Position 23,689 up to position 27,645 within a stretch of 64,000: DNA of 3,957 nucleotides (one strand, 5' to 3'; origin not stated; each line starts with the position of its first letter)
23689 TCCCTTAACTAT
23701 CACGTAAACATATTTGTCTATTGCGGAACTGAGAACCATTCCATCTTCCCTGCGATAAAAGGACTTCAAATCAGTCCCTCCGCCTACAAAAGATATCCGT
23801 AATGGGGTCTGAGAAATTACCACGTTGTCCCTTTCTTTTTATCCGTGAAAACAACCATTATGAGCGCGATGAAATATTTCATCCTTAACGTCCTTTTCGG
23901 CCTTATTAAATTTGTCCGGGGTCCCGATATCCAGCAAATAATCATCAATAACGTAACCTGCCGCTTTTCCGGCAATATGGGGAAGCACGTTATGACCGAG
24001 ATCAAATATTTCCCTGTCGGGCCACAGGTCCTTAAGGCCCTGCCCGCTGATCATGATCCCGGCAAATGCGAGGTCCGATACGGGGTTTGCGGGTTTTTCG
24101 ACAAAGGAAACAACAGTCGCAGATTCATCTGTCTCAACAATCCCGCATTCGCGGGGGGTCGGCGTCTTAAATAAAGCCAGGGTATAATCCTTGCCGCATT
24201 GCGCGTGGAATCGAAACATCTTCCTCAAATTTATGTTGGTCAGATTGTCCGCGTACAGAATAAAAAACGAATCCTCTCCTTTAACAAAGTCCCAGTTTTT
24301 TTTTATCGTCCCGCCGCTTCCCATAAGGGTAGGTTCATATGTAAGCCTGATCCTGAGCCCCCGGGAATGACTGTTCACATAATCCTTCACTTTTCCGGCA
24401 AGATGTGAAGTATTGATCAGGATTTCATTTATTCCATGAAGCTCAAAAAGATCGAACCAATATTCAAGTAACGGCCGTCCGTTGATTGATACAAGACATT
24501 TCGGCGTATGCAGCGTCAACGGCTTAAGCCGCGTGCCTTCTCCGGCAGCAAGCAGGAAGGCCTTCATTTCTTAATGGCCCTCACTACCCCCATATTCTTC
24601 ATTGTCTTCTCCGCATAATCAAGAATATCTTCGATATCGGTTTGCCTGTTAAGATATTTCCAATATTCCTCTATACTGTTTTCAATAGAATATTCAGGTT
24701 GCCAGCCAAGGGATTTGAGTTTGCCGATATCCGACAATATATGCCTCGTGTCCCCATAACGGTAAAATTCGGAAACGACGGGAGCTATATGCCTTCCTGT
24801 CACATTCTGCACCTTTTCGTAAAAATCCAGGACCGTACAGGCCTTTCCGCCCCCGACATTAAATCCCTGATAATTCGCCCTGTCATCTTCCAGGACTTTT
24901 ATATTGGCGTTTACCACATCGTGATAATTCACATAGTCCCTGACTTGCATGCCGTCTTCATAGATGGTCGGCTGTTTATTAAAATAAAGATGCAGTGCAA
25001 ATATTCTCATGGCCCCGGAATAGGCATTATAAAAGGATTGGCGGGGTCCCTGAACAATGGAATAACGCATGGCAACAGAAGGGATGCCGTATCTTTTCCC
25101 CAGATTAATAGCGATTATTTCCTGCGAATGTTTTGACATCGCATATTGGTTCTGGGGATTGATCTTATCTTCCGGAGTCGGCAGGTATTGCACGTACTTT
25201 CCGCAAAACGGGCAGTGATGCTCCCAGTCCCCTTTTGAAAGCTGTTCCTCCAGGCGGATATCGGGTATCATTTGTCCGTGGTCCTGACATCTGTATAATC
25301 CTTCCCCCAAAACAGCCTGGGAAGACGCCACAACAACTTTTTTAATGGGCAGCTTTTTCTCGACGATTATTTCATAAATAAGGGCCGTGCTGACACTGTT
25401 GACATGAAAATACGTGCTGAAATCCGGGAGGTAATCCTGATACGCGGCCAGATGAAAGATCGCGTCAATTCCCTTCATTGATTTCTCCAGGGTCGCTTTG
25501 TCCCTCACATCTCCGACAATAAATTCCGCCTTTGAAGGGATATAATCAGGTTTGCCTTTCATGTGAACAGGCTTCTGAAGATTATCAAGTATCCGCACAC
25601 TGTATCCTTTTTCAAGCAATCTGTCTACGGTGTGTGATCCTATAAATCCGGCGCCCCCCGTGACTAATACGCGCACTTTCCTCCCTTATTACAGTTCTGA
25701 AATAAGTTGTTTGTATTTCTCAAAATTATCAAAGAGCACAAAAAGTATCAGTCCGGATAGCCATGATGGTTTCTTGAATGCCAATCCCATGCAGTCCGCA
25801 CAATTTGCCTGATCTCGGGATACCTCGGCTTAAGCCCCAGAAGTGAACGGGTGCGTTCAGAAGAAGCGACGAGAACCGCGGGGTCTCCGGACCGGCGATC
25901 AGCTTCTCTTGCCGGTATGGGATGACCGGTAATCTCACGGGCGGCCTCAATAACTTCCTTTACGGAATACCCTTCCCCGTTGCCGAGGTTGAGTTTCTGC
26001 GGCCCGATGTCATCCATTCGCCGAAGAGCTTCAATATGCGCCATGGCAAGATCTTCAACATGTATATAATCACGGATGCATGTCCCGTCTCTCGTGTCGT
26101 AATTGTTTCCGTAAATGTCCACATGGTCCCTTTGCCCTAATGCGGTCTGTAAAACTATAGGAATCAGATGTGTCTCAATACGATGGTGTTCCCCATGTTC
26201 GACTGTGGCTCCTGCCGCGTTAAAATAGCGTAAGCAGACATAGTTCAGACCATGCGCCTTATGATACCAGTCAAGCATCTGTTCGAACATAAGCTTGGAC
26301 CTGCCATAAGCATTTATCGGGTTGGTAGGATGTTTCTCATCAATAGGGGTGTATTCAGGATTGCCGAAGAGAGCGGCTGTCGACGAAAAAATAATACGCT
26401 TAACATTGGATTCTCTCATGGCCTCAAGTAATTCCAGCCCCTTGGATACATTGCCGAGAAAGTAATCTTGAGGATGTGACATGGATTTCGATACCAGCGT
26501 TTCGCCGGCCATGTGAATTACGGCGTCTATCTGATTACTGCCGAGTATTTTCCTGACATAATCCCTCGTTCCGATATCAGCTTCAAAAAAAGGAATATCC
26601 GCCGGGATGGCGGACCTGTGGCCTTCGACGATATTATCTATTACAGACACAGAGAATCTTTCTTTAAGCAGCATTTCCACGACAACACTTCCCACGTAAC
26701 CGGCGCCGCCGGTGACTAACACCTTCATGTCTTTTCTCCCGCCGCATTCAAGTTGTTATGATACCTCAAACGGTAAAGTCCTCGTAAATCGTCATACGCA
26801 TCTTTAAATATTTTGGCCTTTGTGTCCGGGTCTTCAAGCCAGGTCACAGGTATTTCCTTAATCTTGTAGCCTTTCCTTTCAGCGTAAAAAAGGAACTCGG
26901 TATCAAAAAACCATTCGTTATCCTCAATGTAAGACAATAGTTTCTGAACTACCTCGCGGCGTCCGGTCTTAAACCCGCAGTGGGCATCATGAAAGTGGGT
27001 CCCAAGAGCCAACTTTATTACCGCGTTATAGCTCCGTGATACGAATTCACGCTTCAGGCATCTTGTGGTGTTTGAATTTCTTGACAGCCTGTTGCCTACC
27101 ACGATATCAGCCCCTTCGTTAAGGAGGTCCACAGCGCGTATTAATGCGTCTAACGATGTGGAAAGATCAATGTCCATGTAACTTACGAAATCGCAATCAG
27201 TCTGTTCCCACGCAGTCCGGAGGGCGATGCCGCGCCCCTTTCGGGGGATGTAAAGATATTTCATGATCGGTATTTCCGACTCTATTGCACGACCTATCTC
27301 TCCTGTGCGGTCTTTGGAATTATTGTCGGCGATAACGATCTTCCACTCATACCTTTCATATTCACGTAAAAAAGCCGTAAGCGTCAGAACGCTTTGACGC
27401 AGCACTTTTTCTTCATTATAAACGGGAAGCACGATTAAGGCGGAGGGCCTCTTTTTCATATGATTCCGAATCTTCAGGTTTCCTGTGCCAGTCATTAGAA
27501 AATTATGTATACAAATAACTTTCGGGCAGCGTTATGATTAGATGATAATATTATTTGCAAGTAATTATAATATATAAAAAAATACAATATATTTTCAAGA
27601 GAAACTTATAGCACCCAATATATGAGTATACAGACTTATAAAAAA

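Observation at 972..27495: Unusual concentration of GT-C-like polytopic membrane proteins with polyprenyl-P-sugar synthase-type GT2s and a flippase-like protein: a periplasmic-face glycosylation module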

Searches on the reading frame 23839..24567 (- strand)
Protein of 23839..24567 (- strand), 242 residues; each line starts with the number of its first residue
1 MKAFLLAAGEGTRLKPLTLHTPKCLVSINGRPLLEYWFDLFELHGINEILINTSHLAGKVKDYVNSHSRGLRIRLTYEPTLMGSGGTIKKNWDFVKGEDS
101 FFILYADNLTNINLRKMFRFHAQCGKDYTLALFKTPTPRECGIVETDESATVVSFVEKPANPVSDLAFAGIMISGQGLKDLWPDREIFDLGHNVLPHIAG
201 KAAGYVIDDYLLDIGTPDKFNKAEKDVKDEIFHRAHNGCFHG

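Call 4: search_protein_families(library=pfam, proteins=[window:23839-24567:-], max_evalue=0.01)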
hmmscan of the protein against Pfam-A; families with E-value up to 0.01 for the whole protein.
window:23839-24567:- (242 aa): 2 families
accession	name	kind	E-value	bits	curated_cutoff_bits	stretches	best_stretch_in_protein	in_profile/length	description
PF00483.29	NTP_transferase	-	6.2e-30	105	21.2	1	2-229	1-244/245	Nucleotidyl transferase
PF12804.13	NTP_transf_3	-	1.3e-08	35.6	27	1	3-107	1-95/160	MobA-like NTP transferase domain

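Call 35: search_protein_families(library=ncbifam, proteins=[window:23839-24567:-], max_evalue=0.00001)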
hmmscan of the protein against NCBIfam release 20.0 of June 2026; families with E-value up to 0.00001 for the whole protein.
window:23839-24567:- (242 aa): 28 families (the best 25 are shown)
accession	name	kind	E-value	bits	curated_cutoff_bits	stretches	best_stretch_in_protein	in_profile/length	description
NF052502.1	man1P_GTase_Rv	exception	1.1e-35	123.1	440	1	2-228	2-231/352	mannose-1-phosphate guanylyltransferase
TIGR03992.1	Arch_glmU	subfamily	5.4e-29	101.3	292.1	1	1-225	1-225/393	bifunctional sugar-1-phosphate nucleotidylyltransferase/acetyltransferase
TIGR01208.1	rmlA_long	equivalog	3.3e-27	95.3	320.25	1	2-174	1-174/353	glucose-1-phosphate thymidylyltransferase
NF045761.1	NAMPUrTaseMurU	equivalog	1.1e-26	94.1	250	1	1-224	1-224/226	N-acetylmuramate alpha-1-phosphate uridylyltransferase MurU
NF041313.1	UDPGP_AglF_Halo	equivalog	3.2e-25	88.9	400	1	1-177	1-177/234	UTP--glucose-1-phosphate uridylyltransferase AglF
NF049965.1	GlMnHpPGnyltfHddC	equivalog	1.4e-24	87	300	1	1-222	1-216/221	D-glycero-D-manno-heptose 1-phosphate guanosyltransferase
NF041173.1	Sug_nt_acttase_Thmprot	equivalog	1.4e-17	63.7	600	1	1-172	1-166/405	bifunctional sugar-1-phosphate nucleotidylyltransferase/acetyltransferase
TIGR02623.1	G1P_cyt_trans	equivalog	1.5e-17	63.9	300.25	2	1-65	1-65/255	glucose-1-phosphate cytidylyltransferase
NF003670.0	PRK05293.1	equivalog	2.3e-16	59.7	470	1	3-227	7-258/382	glucose-1-phosphate adenylyltransferase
TIGR01207.1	rmlA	equivalog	1.1e-15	57.5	360.65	1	3-173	2-174/286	glucose-1-phosphate thymidylyltransferase RfbA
TIGR02091.1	glgC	equivalog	1.6e-15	57.1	424.9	1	3-226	3-258/364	glucose-1-phosphate adenylyltransferase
NF012024.0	PRK15480.1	equivalog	3.6e-15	55.9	588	1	2-173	5-178/292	glucose-1-phosphate thymidylyltransferase RfbA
NF002023.0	PRK00844.1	subfamily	4.2e-13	48.9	458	1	80-163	98-185/408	glucose-1-phosphate adenylyltransferase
NF045697.1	MurNAcPUrMurU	equivalog_domain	2.2e-12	46.9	370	1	5-108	2-105/229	N-acetylmuramate alpha-1-phosphate uridylyltransferase MurU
NF002772.0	PRK02862.1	equivalog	1.1e-11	44.1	537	0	97-161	115-181/429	glucose-1-phosphate adenylyltransferase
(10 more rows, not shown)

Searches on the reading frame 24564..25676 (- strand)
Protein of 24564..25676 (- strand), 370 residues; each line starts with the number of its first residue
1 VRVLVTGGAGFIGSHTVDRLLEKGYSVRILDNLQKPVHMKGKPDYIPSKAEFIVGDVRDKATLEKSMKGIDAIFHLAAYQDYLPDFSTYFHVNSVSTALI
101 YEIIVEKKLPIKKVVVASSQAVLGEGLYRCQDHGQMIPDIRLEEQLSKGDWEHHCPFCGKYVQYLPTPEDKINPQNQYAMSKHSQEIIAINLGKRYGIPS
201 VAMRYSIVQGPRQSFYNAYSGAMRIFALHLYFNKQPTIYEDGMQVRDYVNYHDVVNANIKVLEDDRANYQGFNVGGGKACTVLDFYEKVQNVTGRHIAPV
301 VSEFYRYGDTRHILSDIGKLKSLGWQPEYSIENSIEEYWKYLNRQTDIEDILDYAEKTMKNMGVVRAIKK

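Call 4: search_protein_families(library=pfam, proteins=[window:24564-25676:-], max_evalue=0.01)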
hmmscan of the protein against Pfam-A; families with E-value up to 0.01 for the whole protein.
window:24564-25676:- (370 aa): 9 families
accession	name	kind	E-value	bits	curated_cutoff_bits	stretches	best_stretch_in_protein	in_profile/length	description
PF01370.27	Epimerase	-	8e-39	133.9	20.9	2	3-126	1-122/240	NAD dependent epimerase/dehydratase family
PF16363.11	GDP_Man_Dehyd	-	7.8e-35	121.3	27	2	4-125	1-135/332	GDP-mannose 4,6 dehydratase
PF01073.25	3Beta_HSD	-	5.9e-15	55.5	22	1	4-125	1-122/280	3-beta hydroxysteroid dehydrogenase/isomerase family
PF07993.18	NAD_binding_4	-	1e-12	48.2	20.1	1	5-250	1-250/258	Male sterility protein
PF02719.21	Polysacc_synt_2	-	1.6e-09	37.8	20.2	1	3-81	1-89/293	Polysaccharide biosynthesis protein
PF13460.12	NAD_binding_10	-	6.5e-07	29.8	27.2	1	7-82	1-73/184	NAD(P)H-binding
PF00106.31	adh_short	-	1.2e-06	28.6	26.6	1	3-72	3-73/195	short chain dehydrogenase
PF05368.20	NmrA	-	5.3e-06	26.7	27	1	2-78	4-78/298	NmrA-like family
PF04321.23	RmlD_sub_bind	-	0.00021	20.9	27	0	1-81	1-63/287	RmlD substrate binding domain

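Call 35: search_protein_families(library=ncbifam, proteins=[window:24564-25676:-], max_evalue=0.00001)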
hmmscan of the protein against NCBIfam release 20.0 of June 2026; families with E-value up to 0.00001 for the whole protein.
window:24564-25676:- (370 aa): 22 families
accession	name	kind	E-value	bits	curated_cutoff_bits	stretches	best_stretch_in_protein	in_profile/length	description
TIGR01179.1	galE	equivalog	8.7e-36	123.4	262.3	2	2-125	1-127/332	UDP-glucose 4-epimerase GalE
TIGR01181.1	dTDP_gluc_dehyt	equivalog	1.9e-25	89.6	365.1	2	168-340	141-309/321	dTDP-glucose 4,6-dehydratase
TIGR04180.1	EDH_00030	hypoth_equivalog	1.1e-24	87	475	2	3-125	1-127/297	NAD-dependent 4,6-dehydratase LegB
TIGR02197.1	heptose_epim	equivalog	5.5e-24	84.9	274.6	2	3-133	1-128/316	ADP-glyceromanno-heptose 6-epimerase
NF007956.0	PRK10675.1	subfamily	3.7e-21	75.6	394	2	1-125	1-130/338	UDP-glucose 4-epimerase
TIGR03466.1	HpnA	hypoth_equivalog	1.3e-20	73.6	367.65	1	1-125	1-119/327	hopanoid-associated sugar epimerase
NF011728.1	PRK15181.1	equivalog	1.6e-17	63.6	760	1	165-341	151-336/348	Vi polysaccharide biosynthesis UDP-N-acetylglucosaminuronic acid C-4 epimerase TviC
NF043036.1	ErythonDh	equivalog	4.6e-13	49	325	1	1-127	1-133/321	D-erythronate dehydrogenase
NF042422.1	oxyalk_red_OleD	equivalog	1.2e-12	47.9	580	1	1-123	1-114/329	2-alkyl-3-oxoalkanoate reductase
NF007490.0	PRK10084.1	subfamily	3.7e-12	45.9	649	1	168-357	157-350/361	dTDP-glucose 4,6-dehydratase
NF047922.1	GDPFucSynFcl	equivalog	7.2e-12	45.4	500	1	225-345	186-305/308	GDP-L-fucose synthase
NF008360.0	PRK11150.1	equivalog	2e-11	43.6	452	0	174-345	136-309/310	ADP-glyceromanno-heptose 6-epimerase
NF041293.1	G6PDh_Azf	equivalog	2.3e-11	43.6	400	1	3-125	5-121/252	NAD-dependent glucose-6-phosphate dehydrogenase Azf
NF052578.1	StrlDmthSdmBMthl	equivalog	4e-10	40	600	1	1-124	1-118/328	sterol demethylase protein SdmB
NF004520.0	PRK05865.1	equivalog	1.2e-09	36.6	1509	1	1-121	1-105/854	sugar epimerase family protein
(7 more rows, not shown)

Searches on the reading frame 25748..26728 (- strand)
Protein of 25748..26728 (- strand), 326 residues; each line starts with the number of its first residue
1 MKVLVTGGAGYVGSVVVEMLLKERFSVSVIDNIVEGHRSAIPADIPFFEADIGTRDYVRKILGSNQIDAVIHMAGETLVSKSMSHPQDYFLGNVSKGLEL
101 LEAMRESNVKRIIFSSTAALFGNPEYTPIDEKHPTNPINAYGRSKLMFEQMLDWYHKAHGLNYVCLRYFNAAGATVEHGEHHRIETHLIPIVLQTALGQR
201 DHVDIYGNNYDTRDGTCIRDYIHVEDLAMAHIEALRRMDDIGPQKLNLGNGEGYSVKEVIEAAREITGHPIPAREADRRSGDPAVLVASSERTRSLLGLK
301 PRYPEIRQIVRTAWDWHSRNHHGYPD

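Call 4: search_protein_families(library=pfam, proteins=[window:25748-26728:-], max_evalue=0.01)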
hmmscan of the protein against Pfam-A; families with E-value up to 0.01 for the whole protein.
window:25748-26728:- (326 aa): 9 families
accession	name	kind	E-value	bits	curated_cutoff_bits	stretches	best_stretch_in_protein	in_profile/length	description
PF01370.27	Epimerase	-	2e-57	194.8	20.9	1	3-249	1-240/240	NAD dependent epimerase/dehydratase family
PF16363.11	GDP_Man_Dehyd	-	4.9e-48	164.7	27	1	4-292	1-312/332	GDP-mannose 4,6 dehydratase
PF01073.25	3Beta_HSD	-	6.3e-16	58.7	22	1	4-244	1-238/280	3-beta hydroxysteroid dehydrogenase/isomerase family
PF04321.23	RmlD_sub_bind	-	1.1e-15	57.9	27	1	1-157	1-141/287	RmlD substrate binding domain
PF02719.21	Polysacc_synt_2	-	1.6e-09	37.8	20.2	1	3-173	1-173/293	Polysaccharide biosynthesis protein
PF07993.18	NAD_binding_4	-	5.4e-09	36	20.1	1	58-173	81-209/258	Male sterility protein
PF13460.12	NAD_binding_10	-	2.2e-07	31.4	27.2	1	7-167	1-142/184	NAD(P)H-binding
PF05368.20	NmrA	-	2.4e-06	27.8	27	1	2-117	4-107/298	NmrA-like family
PF08659.16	KR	-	0.002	18.5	22.6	0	3-125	3-145/180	KR domain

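Call 35: search_protein_families(library=ncbifam, proteins=[window:25748-26728:-], max_evalue=0.00001)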
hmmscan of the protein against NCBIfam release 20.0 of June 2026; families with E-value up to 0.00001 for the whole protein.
window:25748-26728:- (326 aa): 23 families
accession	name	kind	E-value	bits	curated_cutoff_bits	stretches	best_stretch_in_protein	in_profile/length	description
TIGR01179.1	galE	equivalog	3.3e-117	391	262.3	1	2-323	1-331/332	UDP-glucose 4-epimerase GalE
NF007956.0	PRK10675.1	subfamily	1.8e-71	241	394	1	1-326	1-338/338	UDP-glucose 4-epimerase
TIGR02197.1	heptose_epim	equivalog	1.1e-33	116.8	274.6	1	3-267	1-260/316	ADP-glyceromanno-heptose 6-epimerase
TIGR01181.1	dTDP_gluc_dehyt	equivalog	2.5e-32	112.3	365.1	1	2-321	1-315/321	dTDP-glucose 4,6-dehydratase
TIGR04180.1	EDH_00030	hypoth_equivalog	1.2e-29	103.3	475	1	3-303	1-296/297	NAD-dependent 4,6-dehydratase LegB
TIGR03466.1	HpnA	hypoth_equivalog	4.4e-19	68.5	367.65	1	1-164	1-163/327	hopanoid-associated sugar epimerase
NF008360.0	PRK11150.1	equivalog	5.8e-17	61.9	452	1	3-263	2-250/310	ADP-glyceromanno-heptose 6-epimerase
NF007490.0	PRK10084.1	subfamily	1.8e-16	60.1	649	1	1-106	1-113/361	dTDP-glucose 4,6-dehydratase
NF043036.1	ErythonDh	equivalog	1.4e-15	57.3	325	1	1-157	1-165/321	D-erythronate dehydrogenase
NF047922.1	GDPFucSynFcl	equivalog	2.4e-15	56.8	500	1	2-321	4-305/308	GDP-L-fucose synthase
NF042423.1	oxyalk_red_Shew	equivalog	2.2e-14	53.3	580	1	2-237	10-223/331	2-alkyl-3-oxoalkanoate reductase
NF007582.0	PRK10217.1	equivalog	5.1e-14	52.1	698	1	2-233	3-238/355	dTDP-glucose 4,6-dehydratase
TIGR01214.1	rmlD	equivalog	4e-13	49.1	224.05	1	2-153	1-136/285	dTDP-4-dehydrorhamnose reductase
NF011728.1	PRK15181.1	equivalog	1.7e-12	47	760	1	3-232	18-246/348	Vi polysaccharide biosynthesis UDP-N-acetylglucosaminuronic acid C-4 epimerase TviC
NF041293.1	G6PDh_Azf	equivalog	3.9e-11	42.8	400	1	2-170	4-181/252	NAD-dependent glucose-6-phosphate dehydrogenase Azf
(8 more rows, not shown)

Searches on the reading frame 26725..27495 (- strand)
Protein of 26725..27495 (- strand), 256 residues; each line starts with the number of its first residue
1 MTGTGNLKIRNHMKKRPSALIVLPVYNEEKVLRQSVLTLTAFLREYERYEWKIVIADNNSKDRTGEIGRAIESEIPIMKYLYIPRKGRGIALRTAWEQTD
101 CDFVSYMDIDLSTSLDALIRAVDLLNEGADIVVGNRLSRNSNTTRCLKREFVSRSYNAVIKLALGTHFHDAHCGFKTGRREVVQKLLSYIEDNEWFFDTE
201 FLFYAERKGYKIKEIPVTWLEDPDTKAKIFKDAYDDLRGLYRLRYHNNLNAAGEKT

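Call 4: search_protein_families(library=pfam, proteins=[window:26725-27495:-], max_evalue=0.01)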
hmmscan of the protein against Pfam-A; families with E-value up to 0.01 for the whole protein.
window:26725-27495:- (256 aa): 1 family
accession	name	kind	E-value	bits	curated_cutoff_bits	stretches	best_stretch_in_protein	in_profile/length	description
PF00535.33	Glycos_transf_2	-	6.3e-27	95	23.3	1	21-186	2-167/168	Glycosyl transferase family 2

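Call 33: search_solved_structures(query=window:26725-27495:-, max_evalue=0.001)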
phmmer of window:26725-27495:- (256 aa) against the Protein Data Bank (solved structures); distinct sequences matched with E-value up to 0.001: 9.
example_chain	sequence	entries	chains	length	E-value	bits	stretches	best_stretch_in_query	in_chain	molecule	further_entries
5mlz_A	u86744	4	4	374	6.7e-12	48.7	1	19-244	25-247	Dolichol monophosphate mannose synthase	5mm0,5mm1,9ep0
9bhc_C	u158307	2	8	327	5.4e-10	42.4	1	20-193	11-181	Undecaprenyl-phosphate 4-deoxy-4-formamido-L-arabinose transferase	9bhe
8vxh_A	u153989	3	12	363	5.9e-10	42.3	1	19-192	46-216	Undecaprenyl-phosphate 4-deoxy-4-formamido-L-arabinose transferase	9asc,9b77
9hwj_A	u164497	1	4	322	2e-08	37.3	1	19-194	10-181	Undecaprenyl-phosphate 4-deoxy-4-formamido-L-arabinose transferase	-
2z87_A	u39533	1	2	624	7.2e-07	32.2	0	20-112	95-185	Chondroitin synthase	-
2z86_A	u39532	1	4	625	7.3e-07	32.2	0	20-112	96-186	Chondroitin synthase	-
5eke_A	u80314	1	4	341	4.2e-05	26.4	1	18-160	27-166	Uncharacterized glycosyltransferase sll0501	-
5ekp_C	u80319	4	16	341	4.2e-05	26.4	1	18-160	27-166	Uncharacterized glycosyltransferase sll0501 | Glycosyltransferase sll0501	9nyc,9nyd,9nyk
9nye_A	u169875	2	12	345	4.3e-05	26.4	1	18-160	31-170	Glycosyltransferase sll0501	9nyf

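Call 35: search_protein_families(library=ncbifam, proteins=[window:26725-27495:-], max_evalue=0.00001)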
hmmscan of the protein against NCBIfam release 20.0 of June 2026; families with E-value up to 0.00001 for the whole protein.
window:26725-27495:- (256 aa): 11 families
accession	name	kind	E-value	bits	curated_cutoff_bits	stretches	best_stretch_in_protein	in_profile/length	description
NF041391.1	DPhHxTase_Halo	equivalog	4.8e-17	61.6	375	1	26-221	4-185/213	dolichyl-phosphate hexose transferase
NF007986.1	PRK10714.1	equivalog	2.1e-14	53.2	529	1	20-192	9-178/316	undecaprenyl-phosphate 4-deoxy-4-formamido-L-arabinose transferase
TIGR04182.1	glyco_TIGR04182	equivalog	6.6e-14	52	325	1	21-248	4-222/293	S-layer glycoprotein N-glycosyltransferase AglJ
NF047588.1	GlcsyltransPgfSStrep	equivalog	1.1e-13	51.1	500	1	21-194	5-175/308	glycosyltransferase PgfS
NF038302.1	EPS_HpsE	equivalog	3.7e-10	39.3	300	1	21-123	5-109/307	hormogonium polysaccharide biosynthesis glycosyltransferase HpsE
NF058614.1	PPMAGASynPpgS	equivalog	7.7e-09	35.3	370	1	20-221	3-198/226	polyprenyl-phospho-N-acetylgalactosaminyl synthase PpgS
TIGR03937.1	PgaC_IcaA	equivalog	1.3e-08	34.3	422.3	1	11-141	39-168/407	poly-beta-1,6-N-acetyl-D-glucosamine synthase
NF010496.0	PRK13915.1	equivalog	7.1e-08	31.9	262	1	13-119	27-135/307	glucosyl-3-phosphoglycerate synthase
TIGR03111.1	glyc2_xrt_Gpos1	hypoth_equivalog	3.9e-07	29.2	363.95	1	8-131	40-162/439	TIGR03111 family XrtG-associated glycosyltransferase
NF050050.1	ProtGlycPglI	equivalog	1.7e-06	27.7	500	1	20-153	5-133/306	GalNAc(5)-diNAcBac-PP-undecaprenol beta-1,3-glucosyltransferase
NF047683.1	TeichurnBiosyTuaG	equivalog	3.3e-06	26.9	400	1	14-125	3-111/252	teichuronic acid biosynthesis protein TuaG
